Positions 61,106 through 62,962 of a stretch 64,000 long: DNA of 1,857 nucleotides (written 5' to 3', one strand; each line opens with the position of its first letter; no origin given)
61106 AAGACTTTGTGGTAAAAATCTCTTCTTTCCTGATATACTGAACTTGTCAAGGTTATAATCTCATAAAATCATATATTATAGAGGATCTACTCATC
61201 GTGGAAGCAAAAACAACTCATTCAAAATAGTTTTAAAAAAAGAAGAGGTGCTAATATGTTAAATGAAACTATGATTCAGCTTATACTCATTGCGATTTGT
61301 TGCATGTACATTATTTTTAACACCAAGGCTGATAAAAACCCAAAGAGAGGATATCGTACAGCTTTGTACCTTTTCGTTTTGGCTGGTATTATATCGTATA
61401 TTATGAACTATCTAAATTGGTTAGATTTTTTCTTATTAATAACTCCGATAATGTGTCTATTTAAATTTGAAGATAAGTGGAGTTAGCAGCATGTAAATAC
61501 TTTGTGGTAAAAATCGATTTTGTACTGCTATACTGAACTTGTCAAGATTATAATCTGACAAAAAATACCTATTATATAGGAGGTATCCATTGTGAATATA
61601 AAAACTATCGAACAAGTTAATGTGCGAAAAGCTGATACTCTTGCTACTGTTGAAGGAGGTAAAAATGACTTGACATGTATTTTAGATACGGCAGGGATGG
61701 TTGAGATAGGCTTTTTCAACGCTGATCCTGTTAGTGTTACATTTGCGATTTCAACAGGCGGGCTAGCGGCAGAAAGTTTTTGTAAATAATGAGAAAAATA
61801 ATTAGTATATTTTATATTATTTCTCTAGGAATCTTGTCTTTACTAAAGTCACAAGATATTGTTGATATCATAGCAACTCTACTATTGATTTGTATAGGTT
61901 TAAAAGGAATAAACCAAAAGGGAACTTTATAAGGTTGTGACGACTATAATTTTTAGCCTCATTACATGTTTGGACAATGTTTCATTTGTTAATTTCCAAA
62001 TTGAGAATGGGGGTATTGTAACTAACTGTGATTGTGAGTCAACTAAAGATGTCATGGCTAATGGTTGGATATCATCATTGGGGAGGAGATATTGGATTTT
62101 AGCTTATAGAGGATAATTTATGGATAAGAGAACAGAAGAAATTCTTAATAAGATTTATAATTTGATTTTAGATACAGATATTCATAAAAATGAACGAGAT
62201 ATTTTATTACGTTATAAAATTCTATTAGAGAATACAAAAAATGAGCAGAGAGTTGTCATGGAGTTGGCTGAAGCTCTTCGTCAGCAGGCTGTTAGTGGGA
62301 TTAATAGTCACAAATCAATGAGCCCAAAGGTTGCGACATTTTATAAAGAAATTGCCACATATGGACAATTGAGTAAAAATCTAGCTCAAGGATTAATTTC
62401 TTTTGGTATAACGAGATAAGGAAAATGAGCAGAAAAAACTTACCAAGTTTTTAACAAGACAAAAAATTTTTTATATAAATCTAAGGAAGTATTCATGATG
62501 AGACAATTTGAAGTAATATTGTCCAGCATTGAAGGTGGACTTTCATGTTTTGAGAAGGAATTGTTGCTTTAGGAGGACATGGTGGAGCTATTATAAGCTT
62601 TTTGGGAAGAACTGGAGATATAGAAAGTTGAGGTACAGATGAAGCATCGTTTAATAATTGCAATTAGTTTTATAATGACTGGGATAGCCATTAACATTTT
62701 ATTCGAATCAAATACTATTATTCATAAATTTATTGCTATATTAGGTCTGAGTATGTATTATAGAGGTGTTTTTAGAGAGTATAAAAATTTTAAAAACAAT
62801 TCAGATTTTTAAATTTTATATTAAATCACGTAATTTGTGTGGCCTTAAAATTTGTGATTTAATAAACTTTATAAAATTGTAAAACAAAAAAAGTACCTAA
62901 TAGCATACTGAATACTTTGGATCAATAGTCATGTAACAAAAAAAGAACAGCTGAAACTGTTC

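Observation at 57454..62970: Orphan blp-like LytTR quorum-sensing / bacteriocin islet between tatA and rpmE2, with no intact pheromone gene and no C39 exporter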

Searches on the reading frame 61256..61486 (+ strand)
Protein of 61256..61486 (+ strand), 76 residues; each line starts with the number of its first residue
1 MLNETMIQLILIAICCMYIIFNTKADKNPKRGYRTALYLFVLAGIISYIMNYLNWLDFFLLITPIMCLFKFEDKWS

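Call 3: search_protein_families(library=pfam, proteins=[window:61256-61486:+], max_evalue=0.1)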
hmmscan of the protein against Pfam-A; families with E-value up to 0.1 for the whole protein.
window:61256-61486:+ (76 aa): 2 families
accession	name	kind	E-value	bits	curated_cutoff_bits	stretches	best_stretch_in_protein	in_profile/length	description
PF17696.6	ALN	-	0.04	14.5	25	0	23-53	36-66/68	Another-regulin-like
PF23471.1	Cap15_TM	-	0.089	13.9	28.2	1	41-69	13-45/59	Cap15, TM helices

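Call 6: search_protein_families(library=ncbifam, proteins=[window:61256-61486:+], max_evalue=0.1)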
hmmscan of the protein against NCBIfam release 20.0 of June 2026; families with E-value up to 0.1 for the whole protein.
window:61256-61486:+ (76 aa): 1 family
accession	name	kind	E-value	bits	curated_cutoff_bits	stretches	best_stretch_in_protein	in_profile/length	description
NF009300.0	PRK12657.1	equivalog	0.045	14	103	1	11-65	19-74/100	putative monovalent cation/H+ antiporter subunit F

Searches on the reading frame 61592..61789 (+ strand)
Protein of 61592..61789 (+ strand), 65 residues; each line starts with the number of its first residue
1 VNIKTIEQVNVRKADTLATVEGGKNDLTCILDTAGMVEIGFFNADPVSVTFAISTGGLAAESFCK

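Call 3: search_protein_families(library=pfam, proteins=[window:61592-61789:+], max_evalue=0.1)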
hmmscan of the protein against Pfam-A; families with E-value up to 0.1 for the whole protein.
window:61592-61789:+ (65 aa): 1 family
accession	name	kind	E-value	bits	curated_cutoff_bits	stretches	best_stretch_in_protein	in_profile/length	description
PF10439.15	Bacteriocin_IIc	-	0.044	14.2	27.1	1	7-38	2-33/59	Bacteriocin class II with double-glycine leader peptide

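Call 6: search_protein_families(library=ncbifam, proteins=[window:61592-61789:+], max_evalue=0.1)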
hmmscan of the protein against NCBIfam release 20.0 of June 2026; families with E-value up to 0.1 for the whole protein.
window:61592-61789:+ (65 aa): 0 families

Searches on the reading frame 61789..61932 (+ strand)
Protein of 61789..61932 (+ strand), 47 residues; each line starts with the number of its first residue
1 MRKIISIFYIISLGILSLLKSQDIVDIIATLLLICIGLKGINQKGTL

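Call 3: search_protein_families(library=pfam, proteins=[window:61789-61932:+], max_evalue=0.1)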
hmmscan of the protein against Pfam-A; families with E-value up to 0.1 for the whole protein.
window:61789-61932:+ (47 aa): 0 families

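Call 6: search_protein_families(library=ncbifam, proteins=[window:61789-61932:+], max_evalue=0.1)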
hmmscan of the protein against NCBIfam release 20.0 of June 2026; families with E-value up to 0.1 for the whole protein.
window:61789-61932:+ (47 aa): 0 families

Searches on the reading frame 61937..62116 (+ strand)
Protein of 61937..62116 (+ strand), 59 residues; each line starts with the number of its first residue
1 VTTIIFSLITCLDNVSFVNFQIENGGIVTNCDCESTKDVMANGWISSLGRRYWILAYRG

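Call 3: search_protein_families(library=pfam, proteins=[window:61937-62116:+], max_evalue=0.1)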
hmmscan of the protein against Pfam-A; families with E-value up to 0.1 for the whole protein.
window:61937-62116:+ (59 aa): 1 family
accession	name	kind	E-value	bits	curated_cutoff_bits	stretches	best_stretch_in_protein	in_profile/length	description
PF00112.29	Peptidase_C1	-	0.068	13.7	20.7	1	15-56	143-187/220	Papain family cysteine protease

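Call 6: search_protein_families(library=ncbifam, proteins=[window:61937-62116:+], max_evalue=0.1)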
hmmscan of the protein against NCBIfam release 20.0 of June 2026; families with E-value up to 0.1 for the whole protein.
window:61937-62116:+ (59 aa): 1 family
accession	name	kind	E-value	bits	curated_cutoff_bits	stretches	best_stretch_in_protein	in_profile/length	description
NF033837.1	GarQ_core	subfamily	0.0014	18.6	33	1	28-49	20-41/42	garvicin Q family class II bacteriocin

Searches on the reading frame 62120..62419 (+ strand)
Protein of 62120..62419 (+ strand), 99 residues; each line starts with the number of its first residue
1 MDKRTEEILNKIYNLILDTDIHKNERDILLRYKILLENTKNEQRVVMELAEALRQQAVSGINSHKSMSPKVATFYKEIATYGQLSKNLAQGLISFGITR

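Call 3: search_protein_families(library=pfam, proteins=[window:62120-62419:+], max_evalue=0.1)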
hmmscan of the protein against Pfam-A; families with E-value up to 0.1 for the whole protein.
window:62120-62419:+ (99 aa): 1 family
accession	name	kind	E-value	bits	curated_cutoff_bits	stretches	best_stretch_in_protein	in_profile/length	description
PF08951.15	EntA_Immun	-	1.1e-13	51.6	22.1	1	6-78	2-73/73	Enterocin A Immunity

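Call 6: search_protein_families(library=ncbifam, proteins=[window:62120-62419:+], max_evalue=0.1)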
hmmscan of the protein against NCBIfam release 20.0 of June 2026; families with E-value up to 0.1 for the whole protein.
window:62120-62419:+ (99 aa): 0 families

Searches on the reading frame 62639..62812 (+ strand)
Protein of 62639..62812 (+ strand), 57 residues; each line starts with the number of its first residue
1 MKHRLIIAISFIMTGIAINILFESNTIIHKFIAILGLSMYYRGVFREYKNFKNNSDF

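Call 3: search_protein_families(library=pfam, proteins=[window:62639-62812:+], max_evalue=0.1)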
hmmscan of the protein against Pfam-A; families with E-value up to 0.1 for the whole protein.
window:62639-62812:+ (57 aa): 2 families
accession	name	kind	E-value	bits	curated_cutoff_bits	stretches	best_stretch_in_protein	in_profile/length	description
PF14007.11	YtpI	-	0.029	15.2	29.4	1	5-52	34-81/87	YtpI-like protein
PF22285.2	DUF6962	-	0.047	14.1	27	1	6-46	156-195/198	Family of unknown function (DUF6962)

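Call 6: search_protein_families(library=ncbifam, proteins=[window:62639-62812:+], max_evalue=0.1)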
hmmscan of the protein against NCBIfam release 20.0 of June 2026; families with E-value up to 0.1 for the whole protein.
window:62639-62812:+ (57 aa): 0 families
